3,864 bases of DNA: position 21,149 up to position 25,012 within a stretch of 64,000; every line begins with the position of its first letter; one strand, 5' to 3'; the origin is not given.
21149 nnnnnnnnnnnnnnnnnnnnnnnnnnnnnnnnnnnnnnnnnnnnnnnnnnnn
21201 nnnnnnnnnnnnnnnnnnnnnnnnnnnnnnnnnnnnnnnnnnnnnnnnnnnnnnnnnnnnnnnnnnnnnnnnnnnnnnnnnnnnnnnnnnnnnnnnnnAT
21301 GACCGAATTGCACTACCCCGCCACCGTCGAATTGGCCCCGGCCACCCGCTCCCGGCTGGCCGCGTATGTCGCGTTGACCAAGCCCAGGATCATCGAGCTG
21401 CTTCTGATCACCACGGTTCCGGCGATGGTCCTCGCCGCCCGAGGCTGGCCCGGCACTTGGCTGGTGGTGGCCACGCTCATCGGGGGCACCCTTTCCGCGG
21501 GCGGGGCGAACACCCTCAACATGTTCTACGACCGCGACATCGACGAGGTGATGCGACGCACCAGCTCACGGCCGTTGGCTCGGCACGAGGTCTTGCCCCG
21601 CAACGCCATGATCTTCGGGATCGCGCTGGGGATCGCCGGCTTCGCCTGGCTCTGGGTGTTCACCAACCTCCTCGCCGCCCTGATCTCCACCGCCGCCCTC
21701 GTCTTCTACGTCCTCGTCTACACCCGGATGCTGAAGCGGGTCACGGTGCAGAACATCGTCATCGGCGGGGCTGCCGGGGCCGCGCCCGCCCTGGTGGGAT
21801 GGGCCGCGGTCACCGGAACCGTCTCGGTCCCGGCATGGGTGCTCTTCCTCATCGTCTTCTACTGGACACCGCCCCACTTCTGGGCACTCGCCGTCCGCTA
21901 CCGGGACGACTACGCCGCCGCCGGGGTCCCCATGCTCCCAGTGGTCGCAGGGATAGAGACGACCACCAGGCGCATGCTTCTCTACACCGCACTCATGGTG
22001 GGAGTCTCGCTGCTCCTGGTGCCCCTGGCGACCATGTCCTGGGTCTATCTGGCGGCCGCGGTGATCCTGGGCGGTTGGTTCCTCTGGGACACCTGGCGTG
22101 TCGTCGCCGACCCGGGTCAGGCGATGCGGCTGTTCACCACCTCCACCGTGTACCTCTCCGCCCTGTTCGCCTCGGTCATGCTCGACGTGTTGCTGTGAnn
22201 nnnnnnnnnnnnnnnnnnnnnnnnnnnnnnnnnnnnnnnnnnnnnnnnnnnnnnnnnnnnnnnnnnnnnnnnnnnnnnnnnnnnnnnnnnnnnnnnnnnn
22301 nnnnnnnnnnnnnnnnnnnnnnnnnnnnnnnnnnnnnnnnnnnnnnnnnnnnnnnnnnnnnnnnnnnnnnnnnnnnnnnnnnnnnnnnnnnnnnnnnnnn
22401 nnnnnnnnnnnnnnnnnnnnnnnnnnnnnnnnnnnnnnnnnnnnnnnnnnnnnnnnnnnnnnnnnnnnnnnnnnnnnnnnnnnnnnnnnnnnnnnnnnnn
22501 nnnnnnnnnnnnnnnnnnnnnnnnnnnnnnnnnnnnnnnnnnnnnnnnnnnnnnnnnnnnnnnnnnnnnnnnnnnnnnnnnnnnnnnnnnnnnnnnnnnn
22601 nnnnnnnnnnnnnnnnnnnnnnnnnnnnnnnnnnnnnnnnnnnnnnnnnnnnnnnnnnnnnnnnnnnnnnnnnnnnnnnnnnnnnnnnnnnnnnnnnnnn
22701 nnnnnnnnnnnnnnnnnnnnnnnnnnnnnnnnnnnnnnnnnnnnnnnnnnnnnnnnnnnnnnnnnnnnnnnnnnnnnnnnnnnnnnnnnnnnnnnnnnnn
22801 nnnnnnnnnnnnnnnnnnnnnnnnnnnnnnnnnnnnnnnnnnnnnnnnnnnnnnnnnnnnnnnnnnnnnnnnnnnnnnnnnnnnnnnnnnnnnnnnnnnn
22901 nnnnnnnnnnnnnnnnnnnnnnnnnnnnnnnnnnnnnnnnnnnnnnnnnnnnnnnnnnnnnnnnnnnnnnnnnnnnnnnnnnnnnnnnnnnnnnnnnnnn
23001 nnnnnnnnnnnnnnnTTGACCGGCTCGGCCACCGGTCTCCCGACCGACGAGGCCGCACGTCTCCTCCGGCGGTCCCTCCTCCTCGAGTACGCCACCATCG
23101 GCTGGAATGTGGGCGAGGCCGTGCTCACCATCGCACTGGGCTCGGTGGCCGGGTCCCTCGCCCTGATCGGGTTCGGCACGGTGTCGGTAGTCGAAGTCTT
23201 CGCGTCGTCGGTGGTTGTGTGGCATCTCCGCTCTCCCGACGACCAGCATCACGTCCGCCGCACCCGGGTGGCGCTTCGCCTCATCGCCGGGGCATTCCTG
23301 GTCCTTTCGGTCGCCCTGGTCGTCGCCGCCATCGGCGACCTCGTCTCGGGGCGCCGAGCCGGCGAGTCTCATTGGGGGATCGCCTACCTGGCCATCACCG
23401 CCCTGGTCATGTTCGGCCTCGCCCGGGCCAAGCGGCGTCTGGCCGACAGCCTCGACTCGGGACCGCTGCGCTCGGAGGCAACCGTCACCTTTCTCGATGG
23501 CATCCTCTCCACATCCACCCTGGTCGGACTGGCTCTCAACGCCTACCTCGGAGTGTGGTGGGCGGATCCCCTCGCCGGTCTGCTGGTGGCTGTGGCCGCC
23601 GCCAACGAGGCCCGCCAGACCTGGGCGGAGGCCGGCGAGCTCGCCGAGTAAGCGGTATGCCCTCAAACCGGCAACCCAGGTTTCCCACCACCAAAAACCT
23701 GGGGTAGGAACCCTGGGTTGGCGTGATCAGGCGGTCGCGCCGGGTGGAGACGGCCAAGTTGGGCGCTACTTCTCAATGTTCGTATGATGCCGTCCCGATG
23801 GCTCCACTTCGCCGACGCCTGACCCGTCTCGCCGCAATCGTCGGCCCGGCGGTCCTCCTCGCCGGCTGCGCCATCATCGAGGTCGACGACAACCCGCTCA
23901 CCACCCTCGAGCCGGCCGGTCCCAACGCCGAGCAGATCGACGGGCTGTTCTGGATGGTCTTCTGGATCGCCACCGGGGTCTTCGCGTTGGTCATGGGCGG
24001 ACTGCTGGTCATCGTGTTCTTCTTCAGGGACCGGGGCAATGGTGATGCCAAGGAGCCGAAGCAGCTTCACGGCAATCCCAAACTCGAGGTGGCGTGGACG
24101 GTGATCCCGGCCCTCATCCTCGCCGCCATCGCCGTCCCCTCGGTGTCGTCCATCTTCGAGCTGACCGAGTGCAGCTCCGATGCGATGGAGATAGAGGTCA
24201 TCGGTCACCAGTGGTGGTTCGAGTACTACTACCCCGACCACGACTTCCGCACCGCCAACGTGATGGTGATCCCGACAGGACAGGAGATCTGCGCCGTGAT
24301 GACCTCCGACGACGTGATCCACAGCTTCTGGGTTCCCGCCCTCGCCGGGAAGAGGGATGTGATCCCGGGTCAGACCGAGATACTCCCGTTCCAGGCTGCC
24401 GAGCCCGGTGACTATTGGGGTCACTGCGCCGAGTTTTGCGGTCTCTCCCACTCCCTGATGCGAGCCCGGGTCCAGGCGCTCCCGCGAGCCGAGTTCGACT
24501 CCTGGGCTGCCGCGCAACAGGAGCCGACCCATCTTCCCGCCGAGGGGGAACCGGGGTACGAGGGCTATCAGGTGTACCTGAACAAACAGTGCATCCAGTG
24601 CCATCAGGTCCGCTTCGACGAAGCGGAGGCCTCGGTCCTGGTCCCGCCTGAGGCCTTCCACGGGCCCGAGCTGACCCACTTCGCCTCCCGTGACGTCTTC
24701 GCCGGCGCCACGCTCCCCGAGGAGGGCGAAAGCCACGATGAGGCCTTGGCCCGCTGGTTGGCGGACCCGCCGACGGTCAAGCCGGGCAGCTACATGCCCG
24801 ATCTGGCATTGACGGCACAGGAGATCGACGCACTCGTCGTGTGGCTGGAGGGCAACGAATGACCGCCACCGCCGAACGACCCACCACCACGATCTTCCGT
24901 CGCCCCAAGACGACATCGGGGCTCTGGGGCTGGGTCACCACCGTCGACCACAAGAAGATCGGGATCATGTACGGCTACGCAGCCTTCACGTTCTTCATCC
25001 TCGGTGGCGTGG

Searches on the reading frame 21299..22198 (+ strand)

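Call 56: search_protein_families(library=pfam, proteins=[window:21299-22198:+], max_evalue=0.00001)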
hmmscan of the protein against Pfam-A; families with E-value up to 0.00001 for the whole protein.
window:21299-22198:+ (299 aa): 1 family
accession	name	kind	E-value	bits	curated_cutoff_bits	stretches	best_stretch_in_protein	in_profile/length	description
PF01040.23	UbiA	-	2.4e-66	224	34.2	1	35-272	1-235/250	UbiA prenyltransferase family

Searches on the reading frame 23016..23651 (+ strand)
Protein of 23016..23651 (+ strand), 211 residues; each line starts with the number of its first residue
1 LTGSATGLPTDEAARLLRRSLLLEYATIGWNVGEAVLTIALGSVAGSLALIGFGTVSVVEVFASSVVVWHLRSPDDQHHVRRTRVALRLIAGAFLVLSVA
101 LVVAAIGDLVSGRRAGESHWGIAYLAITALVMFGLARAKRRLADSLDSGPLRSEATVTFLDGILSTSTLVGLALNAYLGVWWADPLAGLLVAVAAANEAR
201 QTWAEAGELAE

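Call 16: search_protein_families(library=pfam, proteins=[window:23016-23651:+])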
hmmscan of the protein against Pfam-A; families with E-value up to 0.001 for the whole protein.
window:23016-23651:+ (211 aa): 1 family
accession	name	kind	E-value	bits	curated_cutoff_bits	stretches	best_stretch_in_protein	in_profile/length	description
PF01545.26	Cation_efflux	-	5e-13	49.7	26.6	1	30-201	7-188/198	Cation efflux family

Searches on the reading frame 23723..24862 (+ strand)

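Call 16: search_protein_families(library=pfam, proteins=[window:23723-24862:+])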
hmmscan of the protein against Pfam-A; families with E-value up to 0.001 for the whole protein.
window:23723-24862:+ (379 aa): 3 families
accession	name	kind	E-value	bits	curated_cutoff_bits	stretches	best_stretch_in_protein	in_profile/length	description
PF00116.26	COX2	-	1.1e-20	74.2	22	1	177-251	44-118/120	Cytochrome C oxidase subunit II, periplasmic domain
PF02790.20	COX2_TM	-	1.5e-13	51.2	22.8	1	65-141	12-86/88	Cytochrome C oxidase subunit II, transmembrane domain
PF00034.26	Cytochrom_C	-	1.1e-06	30.2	21.3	1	280-376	3-87/90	Cytochrome c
